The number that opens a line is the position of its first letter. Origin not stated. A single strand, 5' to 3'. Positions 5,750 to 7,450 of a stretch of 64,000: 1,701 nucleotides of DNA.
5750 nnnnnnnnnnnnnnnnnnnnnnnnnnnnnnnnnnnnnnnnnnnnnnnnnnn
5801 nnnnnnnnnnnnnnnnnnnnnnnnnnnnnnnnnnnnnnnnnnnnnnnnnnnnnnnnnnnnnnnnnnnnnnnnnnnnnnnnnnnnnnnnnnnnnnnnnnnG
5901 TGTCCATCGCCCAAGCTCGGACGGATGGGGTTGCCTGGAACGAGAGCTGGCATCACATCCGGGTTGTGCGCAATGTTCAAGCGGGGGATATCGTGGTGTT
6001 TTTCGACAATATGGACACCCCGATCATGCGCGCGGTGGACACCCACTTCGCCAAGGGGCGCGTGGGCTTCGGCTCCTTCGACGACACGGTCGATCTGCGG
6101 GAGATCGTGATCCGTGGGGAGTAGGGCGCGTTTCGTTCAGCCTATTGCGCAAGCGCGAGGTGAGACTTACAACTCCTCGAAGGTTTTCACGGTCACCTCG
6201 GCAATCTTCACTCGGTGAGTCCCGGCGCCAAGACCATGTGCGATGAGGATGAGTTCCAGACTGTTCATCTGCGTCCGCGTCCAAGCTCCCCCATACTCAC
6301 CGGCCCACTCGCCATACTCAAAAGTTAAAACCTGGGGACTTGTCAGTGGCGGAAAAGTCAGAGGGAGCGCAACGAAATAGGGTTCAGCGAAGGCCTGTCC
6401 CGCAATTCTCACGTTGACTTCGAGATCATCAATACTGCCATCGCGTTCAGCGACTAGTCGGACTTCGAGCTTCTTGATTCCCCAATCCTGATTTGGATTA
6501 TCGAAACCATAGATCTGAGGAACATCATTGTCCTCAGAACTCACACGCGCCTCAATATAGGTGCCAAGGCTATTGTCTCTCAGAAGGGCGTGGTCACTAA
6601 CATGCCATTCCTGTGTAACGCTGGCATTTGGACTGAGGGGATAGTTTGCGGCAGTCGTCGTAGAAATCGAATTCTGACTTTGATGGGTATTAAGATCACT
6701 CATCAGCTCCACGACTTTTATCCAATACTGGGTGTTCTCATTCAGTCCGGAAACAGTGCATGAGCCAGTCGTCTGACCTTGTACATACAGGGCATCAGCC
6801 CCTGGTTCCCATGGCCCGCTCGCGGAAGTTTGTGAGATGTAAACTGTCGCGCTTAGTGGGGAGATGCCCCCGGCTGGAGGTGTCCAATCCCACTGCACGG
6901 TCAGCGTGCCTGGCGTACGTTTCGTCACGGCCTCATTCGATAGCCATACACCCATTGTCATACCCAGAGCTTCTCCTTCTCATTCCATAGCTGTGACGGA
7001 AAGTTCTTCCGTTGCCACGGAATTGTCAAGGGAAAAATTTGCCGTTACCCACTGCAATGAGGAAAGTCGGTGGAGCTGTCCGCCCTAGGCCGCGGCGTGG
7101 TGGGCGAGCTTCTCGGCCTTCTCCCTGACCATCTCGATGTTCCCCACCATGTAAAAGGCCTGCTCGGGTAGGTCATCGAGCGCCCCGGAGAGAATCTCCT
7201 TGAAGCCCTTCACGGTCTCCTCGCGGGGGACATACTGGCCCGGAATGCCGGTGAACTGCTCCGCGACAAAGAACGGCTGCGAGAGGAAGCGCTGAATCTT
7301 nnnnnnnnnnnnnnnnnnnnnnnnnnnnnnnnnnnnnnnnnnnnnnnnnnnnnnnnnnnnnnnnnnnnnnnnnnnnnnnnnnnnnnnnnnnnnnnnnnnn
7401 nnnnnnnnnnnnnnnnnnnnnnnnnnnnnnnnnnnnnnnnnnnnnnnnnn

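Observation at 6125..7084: Lower-GC orphan gene with palindromic upstream motifs downstream of atpD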

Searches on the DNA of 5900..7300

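Call 44: search_rna_families(source=window, start=5900, end=7300, threshold=evalue, max_evalue=1)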
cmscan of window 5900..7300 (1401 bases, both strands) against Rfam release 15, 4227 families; matches with E-value up to 1: 0.
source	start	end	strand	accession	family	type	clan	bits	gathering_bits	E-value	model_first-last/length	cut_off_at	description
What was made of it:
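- Tried and rejected: Rfam finds nothing in 5900-7300 at E<=1 (call 44).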

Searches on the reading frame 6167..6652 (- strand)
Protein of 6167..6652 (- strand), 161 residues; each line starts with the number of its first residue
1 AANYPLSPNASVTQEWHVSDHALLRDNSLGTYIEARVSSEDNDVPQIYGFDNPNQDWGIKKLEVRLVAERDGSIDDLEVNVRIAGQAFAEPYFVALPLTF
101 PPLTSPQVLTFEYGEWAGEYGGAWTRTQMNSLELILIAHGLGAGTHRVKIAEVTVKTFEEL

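Call 35: search_protein_families(library=padloc, proteins=[window:6167-6610:-], max_evalue=1)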
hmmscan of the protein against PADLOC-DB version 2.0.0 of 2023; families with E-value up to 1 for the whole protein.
window:6167-6610:- (147 aa): 0 families

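Call 36: search_protein_families(library=pfam, proteins=[window:6167-6625:-], max_evalue=0.01)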
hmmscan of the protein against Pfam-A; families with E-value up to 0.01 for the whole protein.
window:6167-6625:- (152 aa): 0 families

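Call 55: search_solved_structures(query=window:6167-6652:-, max_evalue=10)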
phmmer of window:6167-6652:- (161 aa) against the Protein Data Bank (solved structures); distinct sequences matched with E-value up to 10: 1.
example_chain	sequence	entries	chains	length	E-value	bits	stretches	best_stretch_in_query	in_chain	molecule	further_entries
4h6q_A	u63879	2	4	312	0.082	15.9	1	69-145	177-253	Proline dehydrogenase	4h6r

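Call 58: predict_structure(protein=window:6167-6652:-)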
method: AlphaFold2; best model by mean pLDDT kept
length: 161 residues; sequences in the alignment: 1
mean_pLDDT: 40.6   pTM: 0.36
mean pLDDT of the five models: 40.6, 40.0, 36.7, 30.2, 28.4
residues with pLDDT >= 90: 0; 70-90: 0; 50-70: 35; < 50: 126
segments of 3 or more residues with pLDDT < 50: 1-61, 82-101, 105-107, 112-133, 139-146, 157-161
pLDDT, mean of each block of 10 residues (from residue 1): 25 30 36 38 33 37 53 50 41 41 49 36 33 48 50 49 44
secondary structure, 60 per line:
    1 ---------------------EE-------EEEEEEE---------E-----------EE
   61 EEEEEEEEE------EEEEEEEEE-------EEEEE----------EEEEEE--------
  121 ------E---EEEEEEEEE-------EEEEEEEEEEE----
elements in order: E31-37 E59-69 E76-84 E92-96 E107-112 E131-139 E147-157
